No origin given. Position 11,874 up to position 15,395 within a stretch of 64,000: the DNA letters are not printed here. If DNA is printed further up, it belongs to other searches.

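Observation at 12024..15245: Unusually long (1073 aa) DUF262-DUF1524 GmrSD-like protein with about 450-aa uncharacterised C-terminal extension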

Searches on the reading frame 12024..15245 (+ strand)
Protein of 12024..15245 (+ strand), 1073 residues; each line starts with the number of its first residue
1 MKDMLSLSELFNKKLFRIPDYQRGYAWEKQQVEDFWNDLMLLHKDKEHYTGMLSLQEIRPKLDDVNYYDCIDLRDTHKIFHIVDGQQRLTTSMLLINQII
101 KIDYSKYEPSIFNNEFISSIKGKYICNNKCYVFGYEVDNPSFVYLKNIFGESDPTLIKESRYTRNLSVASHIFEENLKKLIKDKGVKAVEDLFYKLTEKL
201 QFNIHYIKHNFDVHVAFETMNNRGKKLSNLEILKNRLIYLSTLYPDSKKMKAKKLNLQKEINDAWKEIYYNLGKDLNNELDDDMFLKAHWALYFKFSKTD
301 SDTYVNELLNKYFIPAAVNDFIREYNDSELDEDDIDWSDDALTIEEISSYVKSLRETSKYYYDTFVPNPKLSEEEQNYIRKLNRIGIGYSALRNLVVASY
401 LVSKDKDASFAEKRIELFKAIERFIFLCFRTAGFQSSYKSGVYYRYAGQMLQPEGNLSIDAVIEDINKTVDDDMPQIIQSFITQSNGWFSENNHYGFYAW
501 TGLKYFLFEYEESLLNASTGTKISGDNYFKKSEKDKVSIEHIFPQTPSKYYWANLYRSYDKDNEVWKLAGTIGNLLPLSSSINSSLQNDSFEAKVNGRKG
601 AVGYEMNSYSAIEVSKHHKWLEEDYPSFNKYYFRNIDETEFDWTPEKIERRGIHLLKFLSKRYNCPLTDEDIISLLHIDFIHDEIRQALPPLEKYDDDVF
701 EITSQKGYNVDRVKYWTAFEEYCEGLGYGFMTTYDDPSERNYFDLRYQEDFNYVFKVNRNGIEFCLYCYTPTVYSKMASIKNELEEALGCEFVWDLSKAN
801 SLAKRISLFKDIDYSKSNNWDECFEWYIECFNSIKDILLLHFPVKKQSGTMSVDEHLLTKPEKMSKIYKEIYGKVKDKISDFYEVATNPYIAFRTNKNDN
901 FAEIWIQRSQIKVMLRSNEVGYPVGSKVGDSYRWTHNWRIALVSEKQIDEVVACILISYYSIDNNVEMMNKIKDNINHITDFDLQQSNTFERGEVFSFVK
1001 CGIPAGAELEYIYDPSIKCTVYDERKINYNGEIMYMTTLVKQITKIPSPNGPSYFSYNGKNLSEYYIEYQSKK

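Call 3: search_protein_families(library=pfam, proteins=[window:12024-15245:+], max_evalue=1)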
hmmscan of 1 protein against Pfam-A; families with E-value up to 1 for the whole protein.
window:12024-15245:+ (1073 aa): 6 families
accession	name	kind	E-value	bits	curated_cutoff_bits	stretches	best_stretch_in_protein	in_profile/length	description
PF03235.19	GmrSD_N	-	4.1e-29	102.6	33.2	1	7-237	1-198/199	GmrSD restriction endonuclease, N-terminal domain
PF07510.16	GmrSD_C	-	1.4e-14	54.6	23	1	503-657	24-137/138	GmrSD restriction endonucleases, C-terminal domain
PF14088.11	DUF4268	-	4.7e-12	46.6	27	1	712-836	2-134/140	Domain of unknown function (DUF4268)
PF18899.5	DUF5655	-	0.00021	21.7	24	1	853-956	1-103/109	Domain of unknown function (DUF5655)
PF21082.3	MS_channel_3rd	-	0.069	14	21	1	741-784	30-73/88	Mechanosensitive ion channel MscS, C-terminal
PF21175.2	RecR_C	-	0.26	11.2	22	1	1002-1012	1-11/24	RecR, C-terminal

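Call 4: search_protein_families(library=padloc, proteins=[window:12024-15245:+], max_evalue=1)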
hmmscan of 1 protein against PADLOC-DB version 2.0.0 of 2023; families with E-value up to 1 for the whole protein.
window:12024-15245:+ (1073 aa): 24 families
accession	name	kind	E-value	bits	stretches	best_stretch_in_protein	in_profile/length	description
PDLC04154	HEC-06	-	4.8e-36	122.5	2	10-295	17-286/569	-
PDLC04155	HEC-06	-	7.8e-34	115.1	2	3-291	8-273/562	-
PDLC04157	HEC-06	-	3.4e-33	113.1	2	5-291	12-273/558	-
PDLC02700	Orf5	-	1.1e-26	91.7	2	6-238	2-224/555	Orf5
PDLC02695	Orf5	-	1.2e-26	91.2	1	5-624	8-585/601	Orf5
PDLC02687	Orf5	-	8.8e-26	88.7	2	11-292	13-277/543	Orf5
PDLC02701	Orf5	-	1.9e-21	74.2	2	5-282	8-284/596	Orf5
PDLC05043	PDC-S57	-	5.5e-21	73.2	1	964-1070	110-217/221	-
PDLC02693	Orf5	-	2.7e-19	67.6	1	13-609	6-515/543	Orf5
PDLC05041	PDC-S57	-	3.7e-17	60.6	1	963-1070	97-207/212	-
PDLC02692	Orf5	-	3e-16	57.2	1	12-245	4-221/558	Orf5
PDLC02691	Orf5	-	3.8e-16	56.8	3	16-102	21-93/579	Orf5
PDLC02792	SspE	-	3.1e-14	50.3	2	16-97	24-108/771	SspE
PDLC02698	Orf5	-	8.9e-14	49.1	2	9-97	12-87/573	Orf5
PDLC02786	SspE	-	2.6e-13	47.2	2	13-101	21-107/766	SspE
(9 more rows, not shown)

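Call 5: search_protein_families(library=ncbifam, proteins=[window:12024-15245:+], max_evalue=1)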
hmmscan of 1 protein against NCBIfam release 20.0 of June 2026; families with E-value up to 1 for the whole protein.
window:12024-15245:+ (1073 aa): 0 families
